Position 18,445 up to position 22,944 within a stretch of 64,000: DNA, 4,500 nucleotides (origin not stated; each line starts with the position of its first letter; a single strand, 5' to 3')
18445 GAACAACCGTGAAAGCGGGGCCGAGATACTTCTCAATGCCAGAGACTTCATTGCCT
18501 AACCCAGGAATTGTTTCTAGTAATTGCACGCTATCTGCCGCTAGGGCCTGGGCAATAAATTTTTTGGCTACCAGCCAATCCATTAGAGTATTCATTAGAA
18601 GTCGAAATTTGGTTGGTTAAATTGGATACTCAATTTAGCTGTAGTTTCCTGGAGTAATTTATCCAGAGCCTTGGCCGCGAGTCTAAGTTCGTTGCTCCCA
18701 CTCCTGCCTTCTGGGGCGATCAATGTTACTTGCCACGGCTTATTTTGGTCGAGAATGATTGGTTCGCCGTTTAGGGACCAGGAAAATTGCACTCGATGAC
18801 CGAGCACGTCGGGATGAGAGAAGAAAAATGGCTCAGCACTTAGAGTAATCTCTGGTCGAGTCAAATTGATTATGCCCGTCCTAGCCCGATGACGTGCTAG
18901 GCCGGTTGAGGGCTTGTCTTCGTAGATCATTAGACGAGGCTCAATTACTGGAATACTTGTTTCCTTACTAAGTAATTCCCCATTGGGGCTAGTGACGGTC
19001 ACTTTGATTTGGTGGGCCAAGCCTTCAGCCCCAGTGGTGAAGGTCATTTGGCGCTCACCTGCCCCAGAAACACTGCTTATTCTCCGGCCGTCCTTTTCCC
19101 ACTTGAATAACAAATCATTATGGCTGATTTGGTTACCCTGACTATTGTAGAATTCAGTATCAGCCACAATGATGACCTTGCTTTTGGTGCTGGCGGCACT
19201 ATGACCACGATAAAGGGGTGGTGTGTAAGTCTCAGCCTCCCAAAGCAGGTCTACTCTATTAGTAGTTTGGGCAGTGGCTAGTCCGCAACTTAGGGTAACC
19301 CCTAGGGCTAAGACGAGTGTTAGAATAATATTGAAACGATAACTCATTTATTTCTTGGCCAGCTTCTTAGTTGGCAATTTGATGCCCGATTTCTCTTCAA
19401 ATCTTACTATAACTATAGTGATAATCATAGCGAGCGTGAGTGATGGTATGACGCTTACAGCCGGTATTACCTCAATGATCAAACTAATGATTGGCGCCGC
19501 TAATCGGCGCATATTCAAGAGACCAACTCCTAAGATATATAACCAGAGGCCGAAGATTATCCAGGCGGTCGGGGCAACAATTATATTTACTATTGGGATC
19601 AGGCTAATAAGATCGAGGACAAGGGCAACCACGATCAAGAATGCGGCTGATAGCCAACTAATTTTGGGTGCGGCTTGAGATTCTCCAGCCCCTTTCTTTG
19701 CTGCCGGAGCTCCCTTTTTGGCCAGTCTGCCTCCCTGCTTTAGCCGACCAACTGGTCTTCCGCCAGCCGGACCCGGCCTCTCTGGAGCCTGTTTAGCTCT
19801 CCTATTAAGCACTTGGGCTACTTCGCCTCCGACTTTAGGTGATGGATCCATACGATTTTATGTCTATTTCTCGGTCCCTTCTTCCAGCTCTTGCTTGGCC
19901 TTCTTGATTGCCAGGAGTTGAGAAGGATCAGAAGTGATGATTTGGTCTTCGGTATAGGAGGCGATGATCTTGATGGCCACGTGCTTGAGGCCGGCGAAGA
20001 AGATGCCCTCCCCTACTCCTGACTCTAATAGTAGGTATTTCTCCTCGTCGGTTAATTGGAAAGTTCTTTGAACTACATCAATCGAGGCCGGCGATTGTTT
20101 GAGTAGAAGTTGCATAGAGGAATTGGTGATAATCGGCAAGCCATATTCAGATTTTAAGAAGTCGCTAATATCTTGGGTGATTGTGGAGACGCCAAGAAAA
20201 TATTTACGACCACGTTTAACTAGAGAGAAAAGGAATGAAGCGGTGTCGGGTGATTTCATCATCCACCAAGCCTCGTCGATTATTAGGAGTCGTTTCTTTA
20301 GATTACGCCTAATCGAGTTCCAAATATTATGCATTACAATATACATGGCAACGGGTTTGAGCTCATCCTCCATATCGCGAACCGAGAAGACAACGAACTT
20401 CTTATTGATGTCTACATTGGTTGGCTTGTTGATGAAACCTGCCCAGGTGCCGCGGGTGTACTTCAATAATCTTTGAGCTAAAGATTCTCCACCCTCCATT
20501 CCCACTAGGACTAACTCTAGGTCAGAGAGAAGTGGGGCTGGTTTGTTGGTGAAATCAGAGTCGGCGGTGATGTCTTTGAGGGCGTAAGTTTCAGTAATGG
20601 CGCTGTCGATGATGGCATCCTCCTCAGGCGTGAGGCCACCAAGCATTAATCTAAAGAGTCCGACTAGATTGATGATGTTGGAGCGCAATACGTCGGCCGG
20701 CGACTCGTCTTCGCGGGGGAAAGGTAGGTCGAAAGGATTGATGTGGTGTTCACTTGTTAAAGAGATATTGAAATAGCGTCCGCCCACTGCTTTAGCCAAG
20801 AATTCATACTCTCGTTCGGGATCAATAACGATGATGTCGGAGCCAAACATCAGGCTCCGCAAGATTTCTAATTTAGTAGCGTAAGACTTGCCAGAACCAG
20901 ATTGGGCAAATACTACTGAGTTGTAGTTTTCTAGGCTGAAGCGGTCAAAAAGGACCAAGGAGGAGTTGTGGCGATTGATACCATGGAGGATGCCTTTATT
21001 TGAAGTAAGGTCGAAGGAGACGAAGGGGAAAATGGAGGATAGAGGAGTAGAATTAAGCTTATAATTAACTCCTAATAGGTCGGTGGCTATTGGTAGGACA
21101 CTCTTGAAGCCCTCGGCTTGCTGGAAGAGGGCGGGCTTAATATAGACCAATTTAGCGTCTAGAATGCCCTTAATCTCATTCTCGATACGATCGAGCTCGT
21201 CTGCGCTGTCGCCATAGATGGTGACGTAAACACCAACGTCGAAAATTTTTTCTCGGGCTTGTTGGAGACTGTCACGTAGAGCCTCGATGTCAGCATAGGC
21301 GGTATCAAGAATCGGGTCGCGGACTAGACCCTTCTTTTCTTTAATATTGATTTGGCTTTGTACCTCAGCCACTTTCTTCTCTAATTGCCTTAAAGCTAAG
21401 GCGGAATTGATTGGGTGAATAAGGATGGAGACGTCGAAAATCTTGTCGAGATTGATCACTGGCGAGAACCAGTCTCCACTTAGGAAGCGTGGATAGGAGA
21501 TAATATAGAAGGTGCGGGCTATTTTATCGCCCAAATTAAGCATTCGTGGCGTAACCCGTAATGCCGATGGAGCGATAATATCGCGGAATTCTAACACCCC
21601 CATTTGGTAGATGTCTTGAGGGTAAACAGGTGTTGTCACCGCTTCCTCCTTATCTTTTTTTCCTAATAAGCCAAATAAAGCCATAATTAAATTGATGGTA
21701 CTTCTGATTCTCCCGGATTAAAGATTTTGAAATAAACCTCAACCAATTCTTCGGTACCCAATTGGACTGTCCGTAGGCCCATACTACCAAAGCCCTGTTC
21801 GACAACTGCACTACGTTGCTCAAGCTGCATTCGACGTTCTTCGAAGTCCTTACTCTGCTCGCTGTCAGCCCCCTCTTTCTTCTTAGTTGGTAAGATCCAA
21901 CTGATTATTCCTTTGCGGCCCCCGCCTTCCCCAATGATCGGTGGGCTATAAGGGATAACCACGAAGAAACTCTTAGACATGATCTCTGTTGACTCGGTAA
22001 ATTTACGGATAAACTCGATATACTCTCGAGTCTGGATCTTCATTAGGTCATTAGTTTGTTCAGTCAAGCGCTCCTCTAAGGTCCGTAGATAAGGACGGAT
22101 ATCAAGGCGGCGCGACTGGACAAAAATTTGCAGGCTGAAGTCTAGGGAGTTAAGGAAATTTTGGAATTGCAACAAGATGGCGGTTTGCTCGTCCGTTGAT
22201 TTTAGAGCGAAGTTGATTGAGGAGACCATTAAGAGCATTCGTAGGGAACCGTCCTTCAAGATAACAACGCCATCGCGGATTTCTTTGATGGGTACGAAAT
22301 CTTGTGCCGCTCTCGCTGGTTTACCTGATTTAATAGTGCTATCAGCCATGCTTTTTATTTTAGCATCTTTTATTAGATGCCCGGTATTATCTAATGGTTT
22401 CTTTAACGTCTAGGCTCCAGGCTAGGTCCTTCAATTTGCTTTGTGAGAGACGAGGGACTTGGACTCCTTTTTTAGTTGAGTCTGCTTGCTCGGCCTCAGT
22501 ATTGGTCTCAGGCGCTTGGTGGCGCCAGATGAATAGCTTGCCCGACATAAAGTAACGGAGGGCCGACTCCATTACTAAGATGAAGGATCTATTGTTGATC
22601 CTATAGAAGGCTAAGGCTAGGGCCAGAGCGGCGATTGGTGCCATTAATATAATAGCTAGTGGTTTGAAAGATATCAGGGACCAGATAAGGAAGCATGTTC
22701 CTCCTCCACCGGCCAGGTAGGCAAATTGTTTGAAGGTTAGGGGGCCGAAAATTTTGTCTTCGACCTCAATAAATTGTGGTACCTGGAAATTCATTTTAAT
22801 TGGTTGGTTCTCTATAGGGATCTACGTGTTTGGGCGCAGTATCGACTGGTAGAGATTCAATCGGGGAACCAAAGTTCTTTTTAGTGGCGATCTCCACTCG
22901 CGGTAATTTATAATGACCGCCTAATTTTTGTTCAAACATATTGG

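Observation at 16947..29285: A 12-kb minus-strand locus combining type IV secretion-like core parts with novel secreted repeat proteins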

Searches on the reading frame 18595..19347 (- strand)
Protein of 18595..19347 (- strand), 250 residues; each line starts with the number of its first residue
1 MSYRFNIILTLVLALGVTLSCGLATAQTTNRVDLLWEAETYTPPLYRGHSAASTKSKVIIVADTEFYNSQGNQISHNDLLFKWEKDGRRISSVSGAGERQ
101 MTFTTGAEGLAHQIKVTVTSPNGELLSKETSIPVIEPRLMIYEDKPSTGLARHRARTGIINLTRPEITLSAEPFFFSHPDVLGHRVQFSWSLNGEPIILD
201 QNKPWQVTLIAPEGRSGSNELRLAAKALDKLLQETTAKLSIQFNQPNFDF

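Call 5: search_protein_families(library=pfam, proteins=[window:18595-19347:-], max_evalue=1)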
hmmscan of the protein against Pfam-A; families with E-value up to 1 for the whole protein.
window:18595-19347:- (250 aa): 1 family
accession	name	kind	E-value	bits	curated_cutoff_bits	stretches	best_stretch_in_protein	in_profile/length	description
PF19988.4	DUF6424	-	0.23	11.1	25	1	200-238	31-69/292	Family of unknown function (DUF6424)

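Call 6: search_protein_families(library=ncbifam, proteins=[window:18595-19347:-], max_evalue=1)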
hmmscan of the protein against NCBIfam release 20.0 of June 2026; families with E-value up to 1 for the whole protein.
window:18595-19347:- (250 aa): 0 families

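Call 28: find_homologous_proteins(query=window:18595-19347:-, max_evalue=0.00001)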
Query window:18595-19347:- (250 aa): 2 proteins with E <= 0.00001 among 1476 candidates.
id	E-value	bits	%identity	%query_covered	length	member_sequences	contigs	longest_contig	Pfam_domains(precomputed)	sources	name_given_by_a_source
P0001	3.3e-162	555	100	100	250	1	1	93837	-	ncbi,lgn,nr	ncbi:MAG: hypothetical protein U9M92_01495 [Patescibacteria group bacterium]|nr:hypothetical protein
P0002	2.8e-68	248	49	99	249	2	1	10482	-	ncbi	-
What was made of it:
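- Tried and rejected: Single-sequence homologue search for g3: only 2 proteins found (call 28).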

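Call 35: search_solved_structures(query=A1, max_evalue=5)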
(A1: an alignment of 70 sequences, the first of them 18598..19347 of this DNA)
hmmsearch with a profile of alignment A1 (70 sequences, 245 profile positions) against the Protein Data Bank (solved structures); distinct sequences matched with E-value up to 5: 7.
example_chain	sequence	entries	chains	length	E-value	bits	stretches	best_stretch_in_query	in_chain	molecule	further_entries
3shs_A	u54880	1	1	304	0.0006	22.3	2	68-132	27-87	Hoc head outer capsid protein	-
2phz_A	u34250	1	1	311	0.014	17.8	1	66-145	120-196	Iron-uptake system-binding protein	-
5lxk_A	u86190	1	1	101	0.016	17.6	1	77-136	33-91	Decoration protein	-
8zvi_a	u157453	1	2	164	0.061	15.7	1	77-136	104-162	Decoration protein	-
2why_A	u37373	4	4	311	0.17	14.3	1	66-145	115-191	Iron-uptake system-binding protein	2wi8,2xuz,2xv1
6s5z_A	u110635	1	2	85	0.43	12.9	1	73-119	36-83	Surface protein R28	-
7sjl_A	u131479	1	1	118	0.57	12.6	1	180-215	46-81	Neuregulin-1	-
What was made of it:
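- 18595..19347 (-): g3, a secreted protein (250 aa) with a Sec-type signal peptide. It is possibly a beta-sandwich/Ig-like fold, but this is weakly supported. The family profile hits the Ig-like phage decoration protein Hoc, 3shs, at 6e-4 (call 35).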

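Call 99: search_protein_families(library=pfam, alignment_id=A1, max_evalue=0.01)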
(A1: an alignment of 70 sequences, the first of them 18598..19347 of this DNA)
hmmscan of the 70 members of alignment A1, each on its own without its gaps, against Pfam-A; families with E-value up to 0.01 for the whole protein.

A. member 1, window:18598-19347:- (250 aa): 0 families

B. families by the number of members that match (of 70 scanned): 4 families
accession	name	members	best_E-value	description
PF06832.18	BiPBP_C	2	0.0017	Penicillin-Binding Protein C-terminus Family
PF02920.21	Integrase_DNA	1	0.00094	DNA binding domain of tn916 integrase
PF24145.1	K1-lyase_N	1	0.0018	K1 capsule-specific polysaccharide lyase, N-terminal domain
PF02174.23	IRS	1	0.0097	PTB domain (IRS-1 type)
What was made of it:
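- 18595..19347 (-): The Pfam scan of the 70 family members gave nothing recurrent (call 99).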

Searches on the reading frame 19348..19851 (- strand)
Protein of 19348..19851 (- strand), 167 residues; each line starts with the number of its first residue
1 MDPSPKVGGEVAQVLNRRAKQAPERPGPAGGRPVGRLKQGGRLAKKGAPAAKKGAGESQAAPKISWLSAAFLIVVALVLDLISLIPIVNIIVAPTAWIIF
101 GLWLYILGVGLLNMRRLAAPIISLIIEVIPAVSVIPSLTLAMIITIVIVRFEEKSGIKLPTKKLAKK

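Call 5: search_protein_families(library=pfam, proteins=[window:19348-19851:-], max_evalue=1)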
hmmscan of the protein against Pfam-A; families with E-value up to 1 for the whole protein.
window:19348-19851:- (167 aa): 1 family
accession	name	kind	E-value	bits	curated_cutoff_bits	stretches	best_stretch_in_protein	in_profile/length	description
PF07264.17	EI24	-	0.23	12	32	1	62-109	109-154/199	Sulfate transporter CysZ/Etoposide-induced protein 2.4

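Call 6: search_protein_families(library=ncbifam, proteins=[window:19348-19851:-], max_evalue=1)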
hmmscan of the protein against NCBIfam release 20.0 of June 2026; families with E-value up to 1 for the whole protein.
window:19348-19851:- (167 aa): 1 family
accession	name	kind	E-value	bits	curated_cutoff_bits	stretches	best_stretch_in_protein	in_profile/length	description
NF003433.0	PRK04949.1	equivalog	0.0012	18.5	140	1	66-105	140-179/254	sulfate transporter CysZ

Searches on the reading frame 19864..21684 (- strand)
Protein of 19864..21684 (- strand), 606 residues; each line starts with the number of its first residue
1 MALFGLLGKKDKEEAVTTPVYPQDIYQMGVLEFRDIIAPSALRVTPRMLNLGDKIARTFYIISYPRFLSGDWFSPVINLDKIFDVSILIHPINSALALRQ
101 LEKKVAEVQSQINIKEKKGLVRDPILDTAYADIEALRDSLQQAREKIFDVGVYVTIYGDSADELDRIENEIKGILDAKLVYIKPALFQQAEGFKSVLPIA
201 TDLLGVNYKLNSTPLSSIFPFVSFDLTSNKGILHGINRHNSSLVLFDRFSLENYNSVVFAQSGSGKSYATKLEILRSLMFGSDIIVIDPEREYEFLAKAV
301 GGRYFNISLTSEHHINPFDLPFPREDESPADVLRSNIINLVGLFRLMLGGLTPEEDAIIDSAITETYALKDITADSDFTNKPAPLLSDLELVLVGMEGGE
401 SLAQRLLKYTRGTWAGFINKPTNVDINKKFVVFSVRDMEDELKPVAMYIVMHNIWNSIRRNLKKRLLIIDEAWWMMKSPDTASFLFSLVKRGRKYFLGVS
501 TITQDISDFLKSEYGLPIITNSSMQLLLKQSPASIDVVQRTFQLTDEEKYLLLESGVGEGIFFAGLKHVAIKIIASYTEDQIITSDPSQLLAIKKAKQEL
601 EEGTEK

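Call 5: search_protein_families(library=pfam, proteins=[window:19864-21684:-], max_evalue=1)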
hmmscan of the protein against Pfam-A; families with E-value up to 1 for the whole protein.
window:19864-21684:- (606 aa): 6 families
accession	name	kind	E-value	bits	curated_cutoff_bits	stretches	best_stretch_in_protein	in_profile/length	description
PF19044.6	P-loop_TraG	-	8e-25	87.8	25.8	2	409-553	192-343/413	TraG P-loop domain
PF12846.13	AAA_10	-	8.7e-12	45.2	27.5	2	440-514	215-291/362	AAA-like domain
PF01935.23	DUF87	-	3.9e-07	30.8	23.2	1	258-322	28-94/220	Helicase HerA, central domain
PF11130.14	TraC_F_IV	-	0.00051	19.6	28.1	1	124-200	299-374/375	TraC protein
PF00270.35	DEAD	-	0.025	14.8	26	1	252-292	13-56/167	DEAD/DEAH box helicase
PF13401.12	AAA_22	-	0.2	12.4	27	0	453-489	74-108/130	AAA domain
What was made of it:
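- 19864..21684 (-): g5, VirB4 ATPase body (606 aa) with Walker A (SGSGKS) and Walker B (LLIIDE) motifs. PF19044 at 8e-25 (call 5).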

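Call 6: search_protein_families(library=ncbifam, proteins=[window:19864-21684:-], max_evalue=1)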
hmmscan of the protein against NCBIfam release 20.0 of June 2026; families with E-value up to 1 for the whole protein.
window:19864-21684:- (606 aa): 19 families
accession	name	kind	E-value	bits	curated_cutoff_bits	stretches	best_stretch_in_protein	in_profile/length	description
NF045971.1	conju_CD1110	equivalog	3.5e-107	359.5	325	1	24-570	179-733/752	VirB4-like conjugal transfer ATPase, CD1110 family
NF045975.1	VirB4_plasma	equivalog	2.4e-77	260.5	590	1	31-583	293-893/894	Mbov_0397 family ICE element conjugal transfer ATPase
TIGR02746.1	TraC-F-type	equivalog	2.8e-53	181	567.05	1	68-545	240-726/800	type IV secretion system protein TraC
TIGR00929.1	VirB4_CagE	subfamily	3e-34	118.3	643.1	1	60-553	246-725/792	VirB4 family type IV secretion/conjugal transfer ATPase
TIGR03783.1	Bac_Flav_CT_G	subfamily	1.7e-17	62.6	261.55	1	409-553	607-758/829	TraG family conjugative transposon ATPase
NF010278.0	PRK13721.1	subfamily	8.2e-14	50.4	1177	2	127-318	342-541/874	type IV secretion system protein TraC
NF010473.0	PRK13898.1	equivalog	1.4e-12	46.5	1050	1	257-556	451-734/801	type IV secretion system ATPase VirB4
NF041017.1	DNA_import_CedB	equivalog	7.4e-09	34.8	700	1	439-509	445-519/590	DNA import protein CedB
NF052333.1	ATPase_TcpF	exception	9.2e-07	27.1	1100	2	128-293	327-502/813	conjugal transfer ATPase TcpF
NF010447.0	PRK13873.1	equivalog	2.3e-05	22.5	1020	1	405-543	578-720/815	conjugal transfer protein TrbE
NF042935.1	SCO6880_fam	subfamily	2.5e-05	23.4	60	1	85-200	363-476/477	SCO6880 family protein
TIGR03744.1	traC_PFL_4706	equivalog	0.0036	15.2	520.6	1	450-555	716-822/892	conjugative transfer ATPase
NF010404.0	PRK13830.1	subfamily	0.012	13.4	810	1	439-512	631-701/818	conjugal transfer protein TrbE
NF010427.0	PRK13853.1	equivalog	0.014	13.3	957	1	274-522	449-686/789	type IV secretion system protein VirB4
NF038214.1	IS21_help_AAA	equivalog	0.046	13.4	200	1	457-491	145-179/232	IS21-like element helper ATPase IstB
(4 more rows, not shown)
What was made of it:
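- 19864..21684 (-): TraC, VirB4/CagE and TrbE models also hit (call 6).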

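Call 11: find_related_loci(query=window:19864-21684:-, collection=genome_contigs, flank=10000)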
Query window:19864-21684:- (606 aa) in genome_contigs; peptide patterns used: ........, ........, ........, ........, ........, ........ (x = any residue, [..] = any of these).
600 stretches matched a pattern (row limit reached: there are more); 555 encode a relative of the query (tblastn E <= 1e-3); the best 80 are kept; 80 distinct loci.
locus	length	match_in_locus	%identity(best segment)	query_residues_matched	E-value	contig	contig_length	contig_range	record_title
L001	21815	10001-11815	86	3-601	0e+0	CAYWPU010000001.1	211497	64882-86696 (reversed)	MAG TPA_asm: uncultured Candidatus Saccharibacteria bacterium isolate SRP329715_co1_112 genome assembly, contig: NODE_32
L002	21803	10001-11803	86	1-601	0e+0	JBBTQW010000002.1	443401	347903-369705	MAG: Patescibacteria group bacterium isolate H41-bin100_1 H41_bin100_1_000000000002, whole genome shotgun sequence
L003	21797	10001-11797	85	1-600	0e+0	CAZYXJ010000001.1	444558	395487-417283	MAG TPA_asm: uncultured Candidatus Saccharibacteria bacterium isolate SRP292972_co1_35 genome assembly, contig: NODE_26_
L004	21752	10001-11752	86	18-601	0e+0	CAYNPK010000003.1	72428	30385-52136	MAG TPA_asm: uncultured Candidatus Saccharibacteria bacterium isolate SRP263991_co4_20 genome assembly, contig: NODE_258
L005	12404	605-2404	84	1-601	0e+0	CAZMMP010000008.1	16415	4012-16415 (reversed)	MAG TPA_asm: uncultured Candidatus Saccharibacteria bacterium isolate SRP135725_co1_624 genome assembly, contig: NODE_46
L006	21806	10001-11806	83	1-604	0e+0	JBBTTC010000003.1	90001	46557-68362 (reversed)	MAG: Patescibacteria group bacterium isolate H41-bin003_1 H41_bin003_1_000000000003, whole genome shotgun sequence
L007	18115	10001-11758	85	18-603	0e+0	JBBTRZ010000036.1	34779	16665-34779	MAG: Patescibacteria group bacterium isolate H51-bin050_1 H51_bin050_1_000000000036, whole genome shotgun sequence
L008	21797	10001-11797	83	1-600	0e+0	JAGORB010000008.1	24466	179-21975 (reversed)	MAG: Candidatus Paceibacterota bacterium isolate Gw_Eff_bin_236 Gw_Eff_4005_length_24466_cov_7.778463, whole genome shot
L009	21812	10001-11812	78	1-602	0e+0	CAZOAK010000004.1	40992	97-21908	MAG TPA_asm: uncultured Candidatus Saccharibacteria bacterium isolate SRP286056_co3_36 genome assembly, contig: NODE_596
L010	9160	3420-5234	77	1-606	0e+0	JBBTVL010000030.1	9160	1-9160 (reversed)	MAG: Patescibacteria group bacterium isolate H51-bin144_1 H51_bin144_1_000000000030, whole genome shotgun sequence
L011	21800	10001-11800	78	1-600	0e+0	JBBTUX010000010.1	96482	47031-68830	MAG: Patescibacteria group bacterium isolate H41-bin038_1 H41_bin038_1_000000000010, whole genome shotgun sequence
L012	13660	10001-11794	78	5-602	0e+0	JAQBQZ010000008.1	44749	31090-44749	MAG: Candidatus Taylorbacteria bacterium isolate RYN_386 scaffold_3452044, whole genome shotgun sequence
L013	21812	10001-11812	76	1-606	0e+0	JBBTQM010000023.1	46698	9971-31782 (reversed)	MAG: Patescibacteria group bacterium isolate H43-bin055_1 H43_bin055_1_000000000023, whole genome shotgun sequence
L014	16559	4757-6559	78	1-600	0e+0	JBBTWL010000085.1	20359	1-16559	MAG: Patescibacteria group bacterium isolate H41-bin144_1 H41_bin144_1_000000000085, whole genome shotgun sequence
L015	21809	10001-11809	77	1-604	0e+0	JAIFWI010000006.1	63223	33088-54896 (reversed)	MAG: Candidatus Parcubacteria bacterium isolate viral-cat_42_20 PAFVLPS_2018_scaffold_4792, whole genome shotgun sequenc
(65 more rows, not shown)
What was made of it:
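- Relatives: the 80 best VirB4 relatives (73-86% identity) all come from metagenome-assembled genomes (MAGs), most of them labelled Patescibacteria, Parcubacteria or Paceibacterota (call 11).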

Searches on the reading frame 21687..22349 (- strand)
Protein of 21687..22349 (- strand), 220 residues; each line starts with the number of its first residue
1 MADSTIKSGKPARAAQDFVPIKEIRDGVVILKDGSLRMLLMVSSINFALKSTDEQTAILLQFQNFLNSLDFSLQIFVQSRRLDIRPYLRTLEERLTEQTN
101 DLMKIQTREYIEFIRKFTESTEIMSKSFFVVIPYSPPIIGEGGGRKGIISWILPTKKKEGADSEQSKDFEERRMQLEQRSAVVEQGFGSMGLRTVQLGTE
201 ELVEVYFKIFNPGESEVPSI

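Call 5: search_protein_families(library=pfam, proteins=[window:21687-22349:-], max_evalue=1)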
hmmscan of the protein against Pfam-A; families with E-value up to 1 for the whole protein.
window:21687-22349:- (220 aa): 1 family
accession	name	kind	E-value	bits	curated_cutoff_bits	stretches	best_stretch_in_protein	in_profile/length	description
PF11130.14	TraC_F_IV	-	0.002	17.6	28.1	1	30-214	18-174/375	TraC protein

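Call 6: search_protein_families(library=ncbifam, proteins=[window:21687-22349:-], max_evalue=1)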
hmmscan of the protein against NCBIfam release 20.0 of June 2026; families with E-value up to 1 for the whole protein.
window:21687-22349:- (220 aa): 6 families
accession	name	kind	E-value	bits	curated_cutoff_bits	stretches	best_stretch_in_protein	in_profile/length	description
NF045975.1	VirB4_plasma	equivalog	5e-11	41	590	1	10-132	99-233/894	Mbov_0397 family ICE element conjugal transfer ATPase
NF045971.1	conju_CD1110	equivalog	6.1e-08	31.4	325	1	16-124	2-111/752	VirB4-like conjugal transfer ATPase, CD1110 family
NF041427.1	TrsD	subfamily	1.7e-07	31.3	200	1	5-132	7-142/201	TrsD/TraD family conjugative transfer protein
TIGR00929.1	VirB4_CagE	subfamily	0.0029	15.9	643.1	1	12-196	5-179/792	VirB4 family type IV secretion/conjugal transfer ATPase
NF010427.0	PRK13853.1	equivalog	0.022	12.6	957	1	8-68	5-66/789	type IV secretion system protein VirB4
NF010447.0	PRK13873.1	equivalog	0.023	12.6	1020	1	15-164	14-151/815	conjugal transfer protein TrbE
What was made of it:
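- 21687..22349 (-): g6, TrsD-like protein, equivalent to a separately encoded VirB4 N-terminal domain (220 aa). It matches positions 2-111 of the CD1110-type VirB4 model, 99-233 of the Mycoplasma VirB4 model, and TrsD/TraD NF041427 at 1.7e-7 (call 6).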

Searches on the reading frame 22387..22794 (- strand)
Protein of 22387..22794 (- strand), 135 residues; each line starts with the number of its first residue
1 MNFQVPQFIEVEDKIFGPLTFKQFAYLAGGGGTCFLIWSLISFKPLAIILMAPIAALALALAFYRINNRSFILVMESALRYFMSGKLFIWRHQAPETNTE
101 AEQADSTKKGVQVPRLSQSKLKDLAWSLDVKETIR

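Call 5: search_protein_families(library=pfam, proteins=[window:22387-22794:-], max_evalue=1)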
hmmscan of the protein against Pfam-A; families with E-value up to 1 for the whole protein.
window:22387-22794:- (135 aa): 2 families
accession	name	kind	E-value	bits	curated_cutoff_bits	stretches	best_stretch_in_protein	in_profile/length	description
PF12666.12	PrgI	-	4.8e-10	40.3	27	1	8-89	5-84/91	PrgI family protein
PF12648.12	TcpE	-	0.2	12.6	29.9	1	18-86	23-92/100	TcpE family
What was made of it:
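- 22387..22794 (-): g7, PrgI family protein (the VirB3 equivalent), 135 aa, with a hydrophobic hairpin at aa 32-67. PF12666, E=4.8e-10, 40.3 bits against a cut-off of 27 (call 5).
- Checked: 22387-22794: PrgI PF12666, E=4.8e-10, above cut-off (call 5).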

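Call 6: search_protein_families(library=ncbifam, proteins=[window:22387-22794:-], max_evalue=1)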
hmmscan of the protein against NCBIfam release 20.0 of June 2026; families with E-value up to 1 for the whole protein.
window:22387-22794:- (135 aa): 1 family
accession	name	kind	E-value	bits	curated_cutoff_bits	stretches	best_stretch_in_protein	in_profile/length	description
NF042935.1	SCO6880_fam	subfamily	0.00041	19.4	60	1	14-81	12-77/477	SCO6880 family protein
